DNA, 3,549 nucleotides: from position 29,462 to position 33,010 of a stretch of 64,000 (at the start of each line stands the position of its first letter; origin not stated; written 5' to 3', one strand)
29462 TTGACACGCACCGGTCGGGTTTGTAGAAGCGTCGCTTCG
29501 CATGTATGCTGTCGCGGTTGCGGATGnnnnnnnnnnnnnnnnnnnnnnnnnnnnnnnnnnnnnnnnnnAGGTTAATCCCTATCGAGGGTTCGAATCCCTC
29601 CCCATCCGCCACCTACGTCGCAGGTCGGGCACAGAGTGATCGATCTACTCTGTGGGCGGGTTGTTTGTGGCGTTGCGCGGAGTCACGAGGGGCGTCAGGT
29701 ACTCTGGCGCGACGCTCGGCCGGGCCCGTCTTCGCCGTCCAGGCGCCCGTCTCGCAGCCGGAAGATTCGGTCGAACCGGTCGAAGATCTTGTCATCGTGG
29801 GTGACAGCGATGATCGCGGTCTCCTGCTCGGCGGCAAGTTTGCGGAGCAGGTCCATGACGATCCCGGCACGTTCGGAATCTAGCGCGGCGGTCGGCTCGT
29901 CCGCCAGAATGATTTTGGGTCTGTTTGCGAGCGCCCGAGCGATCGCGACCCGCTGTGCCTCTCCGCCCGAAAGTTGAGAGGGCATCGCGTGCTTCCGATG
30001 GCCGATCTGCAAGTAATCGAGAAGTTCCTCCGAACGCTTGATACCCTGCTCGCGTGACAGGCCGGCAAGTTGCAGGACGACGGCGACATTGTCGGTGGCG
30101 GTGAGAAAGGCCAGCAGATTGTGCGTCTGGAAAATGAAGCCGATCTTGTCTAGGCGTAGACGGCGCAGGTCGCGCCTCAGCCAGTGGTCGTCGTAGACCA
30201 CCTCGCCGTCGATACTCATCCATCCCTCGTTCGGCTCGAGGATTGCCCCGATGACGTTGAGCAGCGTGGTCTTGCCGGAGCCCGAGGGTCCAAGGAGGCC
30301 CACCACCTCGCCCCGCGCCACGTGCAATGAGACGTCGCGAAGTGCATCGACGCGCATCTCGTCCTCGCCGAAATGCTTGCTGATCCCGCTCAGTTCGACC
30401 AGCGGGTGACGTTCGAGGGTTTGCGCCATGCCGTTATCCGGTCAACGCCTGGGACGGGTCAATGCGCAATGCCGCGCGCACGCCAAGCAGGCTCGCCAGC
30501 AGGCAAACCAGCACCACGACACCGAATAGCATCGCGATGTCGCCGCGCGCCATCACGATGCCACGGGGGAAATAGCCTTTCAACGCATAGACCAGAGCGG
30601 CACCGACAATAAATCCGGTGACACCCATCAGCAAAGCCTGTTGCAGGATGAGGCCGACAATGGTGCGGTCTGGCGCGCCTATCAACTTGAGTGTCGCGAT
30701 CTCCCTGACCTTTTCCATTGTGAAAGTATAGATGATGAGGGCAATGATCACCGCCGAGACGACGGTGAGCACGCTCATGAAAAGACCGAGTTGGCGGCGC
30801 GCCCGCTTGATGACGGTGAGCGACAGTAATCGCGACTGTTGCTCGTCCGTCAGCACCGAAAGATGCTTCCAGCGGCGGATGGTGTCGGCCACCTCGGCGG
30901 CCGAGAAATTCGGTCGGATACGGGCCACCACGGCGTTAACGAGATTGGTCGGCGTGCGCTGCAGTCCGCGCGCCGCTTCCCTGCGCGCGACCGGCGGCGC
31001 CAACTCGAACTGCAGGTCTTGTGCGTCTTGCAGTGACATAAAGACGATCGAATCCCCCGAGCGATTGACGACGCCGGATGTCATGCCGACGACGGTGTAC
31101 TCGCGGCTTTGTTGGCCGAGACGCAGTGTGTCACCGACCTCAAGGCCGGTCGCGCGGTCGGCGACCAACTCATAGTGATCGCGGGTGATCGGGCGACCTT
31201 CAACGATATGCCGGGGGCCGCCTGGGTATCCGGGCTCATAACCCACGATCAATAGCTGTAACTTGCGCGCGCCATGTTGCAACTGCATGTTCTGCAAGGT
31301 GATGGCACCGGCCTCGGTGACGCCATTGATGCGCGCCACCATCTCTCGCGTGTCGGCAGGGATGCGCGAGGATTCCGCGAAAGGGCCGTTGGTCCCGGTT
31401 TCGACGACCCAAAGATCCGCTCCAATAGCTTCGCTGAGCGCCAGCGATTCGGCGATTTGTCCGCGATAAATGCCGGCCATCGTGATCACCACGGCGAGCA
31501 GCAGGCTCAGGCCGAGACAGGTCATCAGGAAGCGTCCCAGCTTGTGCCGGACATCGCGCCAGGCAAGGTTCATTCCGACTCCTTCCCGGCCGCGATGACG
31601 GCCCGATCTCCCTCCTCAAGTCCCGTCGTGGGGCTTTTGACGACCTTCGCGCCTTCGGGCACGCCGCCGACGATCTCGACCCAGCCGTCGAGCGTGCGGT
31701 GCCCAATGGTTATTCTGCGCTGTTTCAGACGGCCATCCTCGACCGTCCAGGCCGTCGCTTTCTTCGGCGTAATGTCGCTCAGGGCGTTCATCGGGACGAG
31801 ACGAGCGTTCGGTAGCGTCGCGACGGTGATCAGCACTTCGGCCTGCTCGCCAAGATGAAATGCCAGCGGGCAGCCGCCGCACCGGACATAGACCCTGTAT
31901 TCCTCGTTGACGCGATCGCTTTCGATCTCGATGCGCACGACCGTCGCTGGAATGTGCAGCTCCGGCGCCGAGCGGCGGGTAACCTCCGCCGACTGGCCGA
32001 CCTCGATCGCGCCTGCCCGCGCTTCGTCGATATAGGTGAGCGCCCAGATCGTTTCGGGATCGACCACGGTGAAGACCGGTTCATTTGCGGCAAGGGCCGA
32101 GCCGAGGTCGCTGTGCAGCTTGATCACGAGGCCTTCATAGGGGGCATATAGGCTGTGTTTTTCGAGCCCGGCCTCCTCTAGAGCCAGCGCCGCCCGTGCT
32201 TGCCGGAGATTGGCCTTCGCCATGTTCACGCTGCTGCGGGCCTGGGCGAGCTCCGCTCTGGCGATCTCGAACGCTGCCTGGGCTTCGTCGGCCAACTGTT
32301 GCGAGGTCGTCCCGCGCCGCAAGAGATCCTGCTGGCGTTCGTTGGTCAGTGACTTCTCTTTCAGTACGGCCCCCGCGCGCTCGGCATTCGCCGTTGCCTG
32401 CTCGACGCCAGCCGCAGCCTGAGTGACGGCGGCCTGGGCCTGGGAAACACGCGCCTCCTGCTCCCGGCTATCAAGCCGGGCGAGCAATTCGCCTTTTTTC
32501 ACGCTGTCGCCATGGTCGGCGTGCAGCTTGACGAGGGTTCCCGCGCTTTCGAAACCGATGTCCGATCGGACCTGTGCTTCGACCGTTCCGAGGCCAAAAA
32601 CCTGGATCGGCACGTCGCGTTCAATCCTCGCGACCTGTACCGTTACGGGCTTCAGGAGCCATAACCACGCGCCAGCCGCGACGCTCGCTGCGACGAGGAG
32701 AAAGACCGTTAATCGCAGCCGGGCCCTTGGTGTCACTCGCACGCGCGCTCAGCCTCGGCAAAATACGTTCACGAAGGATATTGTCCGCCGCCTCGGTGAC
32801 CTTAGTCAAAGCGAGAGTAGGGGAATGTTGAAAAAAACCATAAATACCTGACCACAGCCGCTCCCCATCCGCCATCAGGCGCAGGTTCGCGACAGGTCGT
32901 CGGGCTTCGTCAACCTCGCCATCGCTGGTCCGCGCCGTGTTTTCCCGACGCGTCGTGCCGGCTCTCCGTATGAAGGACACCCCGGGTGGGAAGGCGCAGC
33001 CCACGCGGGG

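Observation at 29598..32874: Integrase-less 3.3-kb islet at tRNA-Ser(GCT) carrying only an ABC exporter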

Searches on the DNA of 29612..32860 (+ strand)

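Call 102: search_dna_similar(query=window:29612-32860:+, collection=plasmids, mode=distant, max_rows=15)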
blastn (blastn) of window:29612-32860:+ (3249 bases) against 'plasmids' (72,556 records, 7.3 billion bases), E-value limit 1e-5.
Records with a match: 387; places in all: 422; records where one place covers at least 80% of the query: 0.
Best place of each record, by identity: 80-90% 18; 60-80% 369.
By first word of the organism name: Citrobacter 79; Rhizobium 48; Klebsiella 43; Enterobacter 24; Sinorhizobium 19; Escherichia 16; Paracoccus 15; Shinella 11; Azospirillum 11; Cereibacter 9; and 57 more.
By predicted mobility (MOB-suite, as given by PLSDB): non-mobilizable 200; conjugative 152; mobilizable 35.
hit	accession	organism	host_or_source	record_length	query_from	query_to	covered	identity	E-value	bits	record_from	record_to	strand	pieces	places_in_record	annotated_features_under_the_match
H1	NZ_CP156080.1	Defluviimonas sp. SAOS-178_SWC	Sediment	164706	125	2472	65%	66.8%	2e-86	530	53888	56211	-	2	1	ABC transporter permease | ABC transporter ATP-binding protein | efflux RND transporter periplasmic adaptor subunit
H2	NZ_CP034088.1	Methylocystis rosea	cell culture,groundwater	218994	136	3025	62%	65.6%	5e-86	421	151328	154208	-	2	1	FtsX-like permease family protein | efflux RND transporter periplasmic adaptor subunit | ABC transporter ATP-binding protein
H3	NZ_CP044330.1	Methylocystis rosea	-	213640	136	3025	62%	65.6%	5e-86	421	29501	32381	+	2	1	FtsX-like permease family protein | efflux RND transporter periplasmic adaptor subunit | ABC transporter ATP-binding protein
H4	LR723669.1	Rhizobium sp. Khangiran2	contaminated soil sample obtained from ...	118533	128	2324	58%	66.1%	1e-107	462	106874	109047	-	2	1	ABC transporter permease | ABC transporter ATP-binding protein | efflux RND transporter periplasmic adaptor subunit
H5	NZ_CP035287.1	Paracoccus versutus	whole organism,soil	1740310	122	2471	55%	68.5%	6e-98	606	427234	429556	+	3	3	none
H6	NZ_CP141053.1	Paracoccus denitrificans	-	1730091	122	2324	53%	66.9%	1e-88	463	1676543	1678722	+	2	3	none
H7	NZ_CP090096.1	Neorhizobium galegae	Galega,Cell culture,Plant nodule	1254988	118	2534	46%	69.1%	4e-81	541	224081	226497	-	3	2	record has no annotation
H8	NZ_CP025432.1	Paracoccus zhejiangensis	single cell,sludge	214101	130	2139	47%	66.8%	4e-75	406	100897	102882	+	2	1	ABC transporter permease | ABC transporter ATP-binding protein | efflux RND transporter periplasmic adaptor subunit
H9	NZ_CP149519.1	Thioclava sp. GXIMD4215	pure culture,mangrove soil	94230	129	1940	46%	66.1%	2e-66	331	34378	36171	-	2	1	ABC transporter permease | ABC transporter ATP-binding protein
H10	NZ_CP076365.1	Gemmobacter fulvus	cell culture,Anabaena culture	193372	136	1940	45%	67.0%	5e-80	421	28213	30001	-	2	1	ABC transporter permease | ABC transporter ATP-binding protein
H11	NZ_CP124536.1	Fuscovulum ytuae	pure culture,sediment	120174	130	1962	41%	65.9%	3e-63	319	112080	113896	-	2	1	ABC transporter permease | ABC transporter ATP-binding protein | efflux RND transporter periplasmic adaptor subunit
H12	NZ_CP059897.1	Ciceribacter thiooxidans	mixed culture,soil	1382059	150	3003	32%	72.1%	5e-80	543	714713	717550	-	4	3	none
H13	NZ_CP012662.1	Frigidibacter mobilis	oil-production water,oil-production ...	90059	136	1149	31%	67.7%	6e-79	304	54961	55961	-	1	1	ABC transporter permease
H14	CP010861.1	Marinovum algicola DG 898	-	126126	157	1134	22%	72.0%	3e-82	392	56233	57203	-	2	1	ABC-type antimicrobial peptide transport system, ATPase component | ABC-type transport system, involved in lipoprotein release, permease ...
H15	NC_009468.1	Acidiphilium cryptum JF-5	-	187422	118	787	21%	67.5%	2e-48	203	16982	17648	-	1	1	ABC transporter ATP-binding protein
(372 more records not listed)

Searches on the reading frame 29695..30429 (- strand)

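Call 7: search_protein_families(library=pfam, proteins=[window:29695-30429:-])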
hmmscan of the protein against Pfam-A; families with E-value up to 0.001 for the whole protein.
window:29695-30429:- (244 aa): 6 families
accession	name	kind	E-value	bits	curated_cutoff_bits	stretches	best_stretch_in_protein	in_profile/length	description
PF00005.33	ABC_tran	-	7e-33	114.6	25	1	30-181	1-137/137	ABC transporter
PF02463.25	SMC_N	-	2.7e-07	30.7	40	1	133-226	135-212/220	RecF/RecN/SMC N terminal domain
PF13304.12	AAA_21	-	9e-07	29.7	27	0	43-87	2-48/304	AAA domain, putative AbiEii toxin, Type IV TA system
PF13191.12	AAA_16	-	6.7e-05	23.9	32.6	1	29-182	11-107/167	AAA ATPase domain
PF13555.12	AAA_29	-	0.00014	21.9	27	1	34-68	16-50/61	P-loop containing region of AAA domain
PF00004.35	AAA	-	0.0003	21.7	21.2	0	45-65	3-23/131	ATPase family associated with various cellular activities (AAA)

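Call 49: search_protein_families(library=ncbifam, proteins=[window:29695-30429:-])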
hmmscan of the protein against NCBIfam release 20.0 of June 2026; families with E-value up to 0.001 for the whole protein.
window:29695-30429:- (244 aa): 192 families (the best 25 are shown)
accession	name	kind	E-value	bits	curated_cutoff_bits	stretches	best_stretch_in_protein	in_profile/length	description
TIGR02982.1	heterocyst_DevA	subfamily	6.2e-66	222.1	295.8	1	11-230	2-219/220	ABC exporter ATP-binding subunit, DevA family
TIGR02211.1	LolD_lipo_ex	equivalog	1e-58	198.5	307.75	1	12-230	3-219/221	lipoprotein-releasing ABC transporter ATP-binding protein LolD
NF007826.0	PRK10535.1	equivalog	6.3e-56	189.9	966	1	9-231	3-222/648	macrolide ABC transporter ATP-binding protein/permease MacB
TIGR02673.1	FtsE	equivalog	5.7e-54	183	264.85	1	11-228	2-213/214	cell division ATP-binding protein FtsE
NF038007.1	ABC_ATP_DarD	equivalog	2.9e-52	177.3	375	1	12-230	3-218/218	darobactin export ABC transporter ATP-binding protein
NF008639.0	PRK11629.1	equivalog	4e-52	177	360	1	8-232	4-226/234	lipoprotein-releasing ABC transporter ATP-binding protein LolD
NF007879.0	PRK10584.1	equivalog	4.2e-50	170.6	336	1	10-232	6-226/228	putative ABC transporter ATP-binding protein YbbA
TIGR03608.1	L_ocin_972_ABC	subfamily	1.2e-49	168.6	254.85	1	15-225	3-206/206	putative bacteriocin export ABC transporter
TIGR03005.1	ectoine_ehuA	equivalog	1.9e-47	161.6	345.4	1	12-237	2-232/252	ectoine/hydroxyectoine ABC transporter ATP-binding protein EhuA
TIGR02315.1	ABC_phnC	equivalog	8.3e-46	156.4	266.1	1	11-230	2-224/243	phosphonate ABC transporter ATP-binding protein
NF007027.0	PRK09493.1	equivalog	5.2e-45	153.7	379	1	10-229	1-213/240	glutamine ABC transporter ATP-binding protein GlnQ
TIGR00968.1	3a0106s01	subfamily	6.5e-45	153.5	342.75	1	12-236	2-215/237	sulfate ABC transporter ATP-binding protein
NF040933.2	ABC_arch_GlcV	equivalog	6.5e-44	150.2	450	1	11-230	3-220/357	glucose ABC transporter ATP-binding protein GlcV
TIGR02314.1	ABC_MetN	equivalog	6.7e-44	150.3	499.7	1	11-218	2-206/343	methionine ABC transporter ATP-binding protein MetN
TIGR01186.1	proV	subfamily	2.6e-43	148.5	326.6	1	29-229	8-207/363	betaine/proline/choline family ABC transporter ATP-binding protein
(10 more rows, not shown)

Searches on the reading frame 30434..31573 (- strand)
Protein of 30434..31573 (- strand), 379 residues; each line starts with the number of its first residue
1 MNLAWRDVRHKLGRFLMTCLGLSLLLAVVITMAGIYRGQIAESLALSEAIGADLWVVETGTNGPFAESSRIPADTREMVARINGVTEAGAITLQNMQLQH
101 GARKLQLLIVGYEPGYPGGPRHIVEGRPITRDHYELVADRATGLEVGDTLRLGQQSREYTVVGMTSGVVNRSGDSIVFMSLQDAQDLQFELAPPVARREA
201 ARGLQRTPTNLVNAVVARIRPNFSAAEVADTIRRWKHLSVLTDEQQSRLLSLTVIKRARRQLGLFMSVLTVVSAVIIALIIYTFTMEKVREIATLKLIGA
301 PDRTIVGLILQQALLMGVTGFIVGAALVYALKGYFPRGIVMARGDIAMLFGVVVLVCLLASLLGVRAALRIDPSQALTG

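Call 7: search_protein_families(library=pfam, proteins=[window:30434-31573:-])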
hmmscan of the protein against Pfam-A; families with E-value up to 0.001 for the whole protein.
window:30434-31573:- (379 aa): 2 families
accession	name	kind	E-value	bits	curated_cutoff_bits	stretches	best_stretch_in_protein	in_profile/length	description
PF02687.27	FtsX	-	2.6e-14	53.8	25.5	1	264-373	2-120/120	FtsX-like permease C-terminal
PF12704.14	MacB_PCD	-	2.6e-13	51.2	27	1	16-233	2-205/207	MacB-like periplasmic core domain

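Call 49: search_protein_families(library=ncbifam, proteins=[window:30434-31573:-])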
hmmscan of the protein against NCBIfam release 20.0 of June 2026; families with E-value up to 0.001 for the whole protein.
window:30434-31573:- (379 aa): 4 families
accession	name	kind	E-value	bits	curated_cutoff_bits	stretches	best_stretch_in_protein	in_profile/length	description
TIGR02212.1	lolCE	equivalog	1.8e-10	40.3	362.45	1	143-327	156-334/411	lipoprotein-releasing ABC transporter permease subunit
TIGR01185.1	devC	equivalog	2.9e-09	36.4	290.35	1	261-331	256-330/380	ABC transporter permease DevC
TIGR03434.1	ADOP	subfamily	3.5e-07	28.7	622.3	1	146-377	579-800/803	ADOP family duplicated permease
NF038347.1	FtsX_Gpos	exception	0.00012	21.5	225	1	220-331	129-240/296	permease-like cell division protein FtsX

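Call 81: search_solved_structures(query=window:30434-31573:-, max_evalue=0.001)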
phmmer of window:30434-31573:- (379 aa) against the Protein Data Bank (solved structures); distinct sequences matched with E-value up to 0.001: 2.
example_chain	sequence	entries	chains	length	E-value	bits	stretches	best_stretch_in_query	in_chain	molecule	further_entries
7w78_B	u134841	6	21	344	6.7e-08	35.4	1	249-377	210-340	Putative ABC transport system integral membrane protein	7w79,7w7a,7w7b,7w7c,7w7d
5nik_J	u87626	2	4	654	0.00027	23.5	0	211-377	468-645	Macrolide export ATP-binding/permease protein MacB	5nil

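Call 103: find_related_loci(query=window:30434-31573:-, collection=viral_contigs, flank=10000)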
Query window:30434-31573:- (379 aa) in viral_contigs; peptide patterns used: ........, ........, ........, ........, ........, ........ (x = any residue, [..] = any of these).
3 stretches matched a pattern, but none encodes a relative of the query by tblastn (E <= 1e-3).
